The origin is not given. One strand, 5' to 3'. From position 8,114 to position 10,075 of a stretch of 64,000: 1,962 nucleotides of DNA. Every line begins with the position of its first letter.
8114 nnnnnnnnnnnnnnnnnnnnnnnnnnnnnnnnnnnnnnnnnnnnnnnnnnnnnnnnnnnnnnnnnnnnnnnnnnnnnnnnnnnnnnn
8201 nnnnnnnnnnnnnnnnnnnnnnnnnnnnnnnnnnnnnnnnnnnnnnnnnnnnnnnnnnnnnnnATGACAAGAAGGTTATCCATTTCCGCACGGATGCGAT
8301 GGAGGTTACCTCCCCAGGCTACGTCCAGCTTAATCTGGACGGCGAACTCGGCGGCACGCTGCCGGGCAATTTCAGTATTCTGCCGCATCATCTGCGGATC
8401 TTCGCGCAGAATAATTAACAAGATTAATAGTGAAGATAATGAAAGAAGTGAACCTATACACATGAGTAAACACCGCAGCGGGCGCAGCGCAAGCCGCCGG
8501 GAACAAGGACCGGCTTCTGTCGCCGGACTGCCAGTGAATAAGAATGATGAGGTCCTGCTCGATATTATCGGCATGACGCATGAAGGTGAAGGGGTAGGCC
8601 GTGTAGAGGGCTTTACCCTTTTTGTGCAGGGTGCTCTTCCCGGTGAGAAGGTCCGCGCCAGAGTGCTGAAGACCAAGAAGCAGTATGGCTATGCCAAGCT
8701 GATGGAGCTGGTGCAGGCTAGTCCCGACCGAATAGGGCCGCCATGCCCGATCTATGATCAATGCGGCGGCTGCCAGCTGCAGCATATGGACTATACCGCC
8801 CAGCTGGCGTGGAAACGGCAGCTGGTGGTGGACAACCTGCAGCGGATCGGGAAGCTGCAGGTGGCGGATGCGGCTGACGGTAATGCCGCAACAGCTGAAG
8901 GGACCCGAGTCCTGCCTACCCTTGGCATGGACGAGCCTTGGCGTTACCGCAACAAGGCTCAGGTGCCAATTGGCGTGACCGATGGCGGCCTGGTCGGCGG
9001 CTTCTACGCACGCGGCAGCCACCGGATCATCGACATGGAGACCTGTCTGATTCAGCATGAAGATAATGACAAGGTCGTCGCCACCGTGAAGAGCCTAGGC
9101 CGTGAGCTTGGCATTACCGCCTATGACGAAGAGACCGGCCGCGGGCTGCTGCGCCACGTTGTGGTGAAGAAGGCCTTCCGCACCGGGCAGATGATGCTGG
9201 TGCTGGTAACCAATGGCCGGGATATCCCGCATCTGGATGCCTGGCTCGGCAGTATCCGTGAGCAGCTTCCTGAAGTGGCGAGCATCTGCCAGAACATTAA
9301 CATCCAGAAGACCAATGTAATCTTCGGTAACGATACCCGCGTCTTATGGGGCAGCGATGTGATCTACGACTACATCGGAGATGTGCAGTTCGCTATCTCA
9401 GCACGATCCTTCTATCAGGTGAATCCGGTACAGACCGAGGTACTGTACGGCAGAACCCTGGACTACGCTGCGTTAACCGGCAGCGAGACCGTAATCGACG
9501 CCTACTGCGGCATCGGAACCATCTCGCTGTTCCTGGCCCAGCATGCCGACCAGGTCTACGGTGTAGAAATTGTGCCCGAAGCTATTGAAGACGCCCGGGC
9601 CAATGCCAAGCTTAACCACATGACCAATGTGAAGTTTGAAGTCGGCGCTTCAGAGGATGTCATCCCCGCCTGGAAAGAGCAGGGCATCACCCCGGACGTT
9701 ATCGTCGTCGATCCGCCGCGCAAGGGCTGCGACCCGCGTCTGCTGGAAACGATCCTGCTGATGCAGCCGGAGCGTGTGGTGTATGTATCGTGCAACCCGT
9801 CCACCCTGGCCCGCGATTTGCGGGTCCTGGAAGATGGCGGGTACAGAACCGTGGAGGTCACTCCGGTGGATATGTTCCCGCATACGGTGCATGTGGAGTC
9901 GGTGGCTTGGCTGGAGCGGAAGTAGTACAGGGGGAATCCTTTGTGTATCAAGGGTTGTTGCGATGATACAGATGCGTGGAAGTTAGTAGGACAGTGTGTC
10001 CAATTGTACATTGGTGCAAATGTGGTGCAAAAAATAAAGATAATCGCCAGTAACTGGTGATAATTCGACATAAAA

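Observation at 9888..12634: About 239-bp direct repeats bracketing a serine-hydrolase (beta-lactamase-fold) gene. The repeat duplicates the rlmCD 3' end, its 3' UTR and its terminator.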

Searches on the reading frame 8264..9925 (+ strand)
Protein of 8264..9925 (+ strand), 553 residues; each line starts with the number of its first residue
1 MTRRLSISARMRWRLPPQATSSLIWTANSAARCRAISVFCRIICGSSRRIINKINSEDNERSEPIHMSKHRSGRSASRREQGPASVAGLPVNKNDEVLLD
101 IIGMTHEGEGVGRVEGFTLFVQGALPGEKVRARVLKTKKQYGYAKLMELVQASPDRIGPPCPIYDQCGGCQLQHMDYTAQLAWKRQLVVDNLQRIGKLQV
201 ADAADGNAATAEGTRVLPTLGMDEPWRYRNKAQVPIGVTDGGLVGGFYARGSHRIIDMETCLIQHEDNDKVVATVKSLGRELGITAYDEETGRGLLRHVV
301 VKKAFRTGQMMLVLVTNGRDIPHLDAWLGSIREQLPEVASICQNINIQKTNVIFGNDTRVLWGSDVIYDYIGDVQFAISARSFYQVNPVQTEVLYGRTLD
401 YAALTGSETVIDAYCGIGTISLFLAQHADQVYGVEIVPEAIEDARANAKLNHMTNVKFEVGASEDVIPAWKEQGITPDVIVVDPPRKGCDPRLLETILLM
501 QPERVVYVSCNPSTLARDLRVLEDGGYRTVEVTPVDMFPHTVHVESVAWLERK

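Call 8: search_protein_families(library=pfam, proteins=[window:8264-9925:+])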
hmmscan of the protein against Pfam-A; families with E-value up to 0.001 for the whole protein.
window:8264-9925:+ (553 aa): 10 families
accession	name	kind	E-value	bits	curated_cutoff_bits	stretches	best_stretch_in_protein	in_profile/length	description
PF05958.17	tRNA_U5-meth_tr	-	1.8e-21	77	23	1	381-553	177-357/357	tRNA (Uracil-5-)-methyltransferase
PF13847.12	Methyltransf_31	-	1e-11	45.1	27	1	406-495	3-82/145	Methyltransferase domain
PF01938.26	TRAM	-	1.4e-11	44.5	21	1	95-146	6-60/61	TRAM domain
PF02475.24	TRM5-TYW2_MTfase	-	4.7e-08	33.6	28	1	407-457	37-89/164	TRM5/TYW2 methyltransferase domain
PF13649.12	Methyltransf_25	-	4.7e-07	30.9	27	1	410-466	1-58/97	Methyltransferase domain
PF09445.16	Methyltransf_15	-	2.1e-06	27.8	22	1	408-489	2-84/165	RNA cap guanine-N2 methyltransferase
PF05175.20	MTS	-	2.3e-06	27.8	23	1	407-485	32-107/170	Methyltransferase small domain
PF06325.19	PrmA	-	8.8e-06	25.9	22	1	405-481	160-231/296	Ribosomal protein L11 methyltransferase (PrmA)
PF08241.18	Methyltransf_11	-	0.00031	21.8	21.2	1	415-466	5-54/95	Methyltransferase domain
PF03602.21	Cons_hypoth95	-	0.00058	20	24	0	407-510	42-152/182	Conserved hypothetical protein 95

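Call 13: find_related_loci(query=window:8462-9922:+, collection=genome_contigs, flank=10000)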
Query seq(487 aa) (487 aa) in genome_contigs; peptide patterns used: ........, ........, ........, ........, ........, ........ (x = any residue, [..] = any of these).
599 stretches matched a pattern (row limit reached: there are more); 574 encode a relative of the query (tblastn E <= 1e-3); the best 80 are kept; 80 distinct loci.
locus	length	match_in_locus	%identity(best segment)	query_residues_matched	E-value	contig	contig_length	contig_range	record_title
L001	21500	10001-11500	90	1-486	0e+0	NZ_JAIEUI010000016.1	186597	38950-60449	Paenibacillus piscarius strain P121 NODE_16_length_186597_cov_151.136755, whole genome shotgun sequence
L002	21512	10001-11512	90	1-487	0e+0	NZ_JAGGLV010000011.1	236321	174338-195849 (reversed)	Paenibacillus silagei strain DSM 101953 Ga0454155_11, whole genome shotgun sequence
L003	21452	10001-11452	91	8-484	0e+0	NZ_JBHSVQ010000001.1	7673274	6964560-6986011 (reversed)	Paenibacillus rhizoplanae strain CCM 8725 contig_1_pilon, whole genome shotgun sequence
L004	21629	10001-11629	79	1-487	0e+0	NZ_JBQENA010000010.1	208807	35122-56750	Paenibacillus sp. 22594 scaffold10, whole genome shotgun sequence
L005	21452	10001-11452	86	1-484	0e+0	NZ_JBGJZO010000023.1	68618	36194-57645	Paenibacillus sp. sgz500958 Scaffold23, whole genome shotgun sequence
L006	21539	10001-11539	82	1-487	0e+0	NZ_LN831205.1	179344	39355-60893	Paenibacillus ihuae strain GD6, whole genome shotgun sequence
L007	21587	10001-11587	80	1-484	0e+0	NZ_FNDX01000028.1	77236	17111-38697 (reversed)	Paenibacillus typhae strain CGMCC 1.11012, whole genome shotgun sequence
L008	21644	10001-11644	77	1-485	0e+0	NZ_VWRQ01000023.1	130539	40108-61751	Paenibacillus tepidiphilus strain SYSU G01001 SYSU_G01001_Contig23, whole genome shotgun sequence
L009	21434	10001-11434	85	1-484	0e+0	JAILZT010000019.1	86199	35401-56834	MAG: Paenibacillus sp. isolate HOT.CON.154 Contig19, whole genome shotgun sequence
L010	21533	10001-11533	81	1-484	0e+0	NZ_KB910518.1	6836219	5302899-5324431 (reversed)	Paenibacillus sp. HW567 B212DRAFT_scaffold1.1, whole genome shotgun sequence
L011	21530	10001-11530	80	1-486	0e+0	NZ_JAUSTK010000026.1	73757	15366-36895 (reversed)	Paenibacillus wynnii strain DS2010 Ga0466930_26, whole genome shotgun sequence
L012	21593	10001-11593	78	1-487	0e+0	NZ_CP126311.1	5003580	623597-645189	Paenibacillus sp. BR2-3 chromosome, complete genome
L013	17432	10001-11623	77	1-487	0e+0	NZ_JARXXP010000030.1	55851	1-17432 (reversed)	Paenibacillus sp. PastM-3 Ga0505238_30, whole genome shotgun sequence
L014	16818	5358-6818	83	1-487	0e+0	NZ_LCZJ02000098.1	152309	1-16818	Paenibacillus etheri strain SH7 Contig_9, whole genome shotgun sequence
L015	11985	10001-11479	82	1-486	0e+0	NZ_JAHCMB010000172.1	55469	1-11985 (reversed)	Paenibacillus sinensis strain HN-1 scaffold106, whole genome shotgun sequence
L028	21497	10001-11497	78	1-486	0e+0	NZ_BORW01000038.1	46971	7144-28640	Paenibacillus cookii strain J21TS3 sequence038, whole genome shotgun sequence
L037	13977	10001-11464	78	1-487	0e+0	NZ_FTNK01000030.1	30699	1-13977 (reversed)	Paenibacillus macquariensis strain ATCC 23464, whole genome shotgun sequence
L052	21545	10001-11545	78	1-484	0e+0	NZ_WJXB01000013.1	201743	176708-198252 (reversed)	Paenibacillus monticola strain LC-T2 Scaffold11_1, whole genome shotgun sequence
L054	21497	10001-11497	77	1-486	0e+0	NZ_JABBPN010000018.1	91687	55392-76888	Paenibacillus lemnae strain L7-75 Contig_18:, whole genome shotgun sequence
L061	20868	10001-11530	75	1-485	0e+0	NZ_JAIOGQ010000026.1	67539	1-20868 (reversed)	Paenibacillus caui strain 81-11 Scaffold26, whole genome shotgun sequence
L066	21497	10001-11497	75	6-487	0e+0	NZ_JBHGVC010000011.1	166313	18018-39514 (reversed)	Paenibacillus lentus strain P8CEA5 P8CEA5_Assembly_contig_11, whole genome shotgun sequence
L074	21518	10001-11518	73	1-487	0e+0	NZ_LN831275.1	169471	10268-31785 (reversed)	Paenibacillus sp. GM2, whole genome shotgun sequence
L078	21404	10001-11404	76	20-484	0e+0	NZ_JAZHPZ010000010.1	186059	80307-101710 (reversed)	Paenibacillus haidiansis strain M1 Scaffold10, whole genome shotgun sequence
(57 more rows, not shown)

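Call 28: search_protein_families(library=pfam, proteins=[L061:12156-13037:-, L061:15632-16459:+, L066:15270-15986:+, L002:11573-11902:-, L002:11931-12659:-, L061:16685-18751:+, L061:18784-20232:+, L002:14621-16054:+, L002:16020-16826:+, L066:13517-14506:+], max_evalue=0.001)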
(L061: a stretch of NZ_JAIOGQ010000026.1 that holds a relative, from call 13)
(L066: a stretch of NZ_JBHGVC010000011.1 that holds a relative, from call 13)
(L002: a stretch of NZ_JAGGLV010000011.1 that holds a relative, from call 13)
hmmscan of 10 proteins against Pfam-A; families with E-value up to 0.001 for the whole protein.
L061:12156-13037:- (293 aa): 2 families
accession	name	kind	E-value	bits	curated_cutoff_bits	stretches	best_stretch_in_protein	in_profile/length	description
PF00239.26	Resolvase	-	2.1e-31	109.4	23.3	1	5-153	1-145/145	Resolvase, N terminal domain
PF07508.19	Recombinase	-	1.1e-14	54.9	21.1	1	175-262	2-75/102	Recombinase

L061:15632-16459:+ (275 aa): 4 families
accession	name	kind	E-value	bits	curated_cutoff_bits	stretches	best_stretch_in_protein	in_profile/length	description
PF00589.27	Phage_integrase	-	3.4e-27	95.7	27.1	1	120-261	19-169/172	Phage integrase family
PF02899.23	Phage_int_SAM_1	-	2.7e-12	47.2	22.3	1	13-81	12-80/83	Phage integrase, N-terminal SAM-like domain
PF13495.12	Phage_int_SAM_4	-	6e-12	46.3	27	1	12-84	11-82/85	Phage integrase, N-terminal SAM-like domain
PF13102.12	Phage_int_SAM_5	-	4.7e-07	30.5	22.3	1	4-88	6-90/98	Phage integrase SAM-like domain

L066:15270-15986:+ (238 aa): 1 family
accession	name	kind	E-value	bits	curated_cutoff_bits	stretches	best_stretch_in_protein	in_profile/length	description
PF13408.12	Zn_ribbon_recom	-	1.6e-08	35.2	25.3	1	24-79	1-58/58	Recombinase zinc beta ribbon domain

L002:11573-11902:- (109 aa): 1 family
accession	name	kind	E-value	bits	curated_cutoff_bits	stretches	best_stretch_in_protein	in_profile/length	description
PF00589.27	Phage_integrase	-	4.4e-17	62.8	27.1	1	8-87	89-168/172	Phage integrase family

L002:11931-12659:- (242 aa): 3 families
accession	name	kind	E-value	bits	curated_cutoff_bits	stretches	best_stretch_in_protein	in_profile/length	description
PF14659.12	Phage_int_SAM_3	-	1.6e-14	54.3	22.6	1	36-92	2-57/58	Phage integrase, N-terminal SAM-like domain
PF00589.27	Phage_integrase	-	4.5e-11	43.3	27.1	1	153-212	4-65/172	Phage integrase family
PF22022.2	Phage_int_M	-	9.5e-06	26.2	27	1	36-97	1-61/96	Phage integrase central domain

L061:16685-18751:+ (688 aa): 3 families
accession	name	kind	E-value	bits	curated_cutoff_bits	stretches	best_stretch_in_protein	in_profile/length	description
PF02384.22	N6_Mtase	-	1.3e-31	110.5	20.4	1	302-613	4-262/311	N-6 DNA Methylase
PF13588.12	HSDR_N_2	-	2.3e-28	98.9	25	1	56-163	1-110/110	Type I restriction enzyme R protein N terminus (HSDR_N)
PF07669.17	Eco57I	-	7.8e-13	49.3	25.3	1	395-561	2-169/171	Eco57I restriction-modification methylase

L061:18784-20232:+ (482 aa): 1 family
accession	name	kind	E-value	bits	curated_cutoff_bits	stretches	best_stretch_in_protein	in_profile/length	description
PF01420.25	Methylase_S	-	4.6e-14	53.4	22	1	287-446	11-154/168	Type I restriction modification DNA specificity domain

L002:14621-16054:+ (477 aa): 3 families
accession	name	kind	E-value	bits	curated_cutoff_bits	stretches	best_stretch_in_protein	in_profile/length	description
PF13304.12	AAA_21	-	4.4e-14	53.7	27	1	313-406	220-301/304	AAA domain, putative AbiEii toxin, Type IV TA system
PF02463.25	SMC_N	-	1.3e-06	28.4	40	1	55-409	16-203/220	RecF/RecN/SMC N terminal domain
PF13175.12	AAA_15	-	1.5e-05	25.2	32.1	1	67-404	27-370/374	AAA ATPase domain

L002:16020-16826:+ (268 aa): 0 families

L066:13517-14506:+ (329 aa): 6 families
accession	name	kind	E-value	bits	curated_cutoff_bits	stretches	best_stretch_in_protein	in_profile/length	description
PF13280.12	WYL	-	1.4e-21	76.7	21.8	1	147-215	1-69/70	WYL domain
PF08279.18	HTH_11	-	1.2e-13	51.1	25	1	17-69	3-54/55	HTH domain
PF02082.26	Rrf2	-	0.0001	22.9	30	1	16-73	11-67/132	Iron-dependent Transcriptional regulator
PF13412.12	HTH_24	-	0.00029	20.8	21.9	1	13-57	2-46/48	Winged helix-turn-helix DNA-binding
PF13551.12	HTH_29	-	0.00073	20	28.1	0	18-66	3-49/64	Winged helix-turn helix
PF13384.12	HTH_23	-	0.00085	19.5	24.6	0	20-56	11-45/50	Homeodomain-like domain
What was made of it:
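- Closest known: Integration of streptococcal and clostridial ICEs and IMEs into rumA, the rlmCD homologue. Different: Serine recombinases do occur at the Paenibacillus hot spot as well, in L061 and L066 (call 28).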
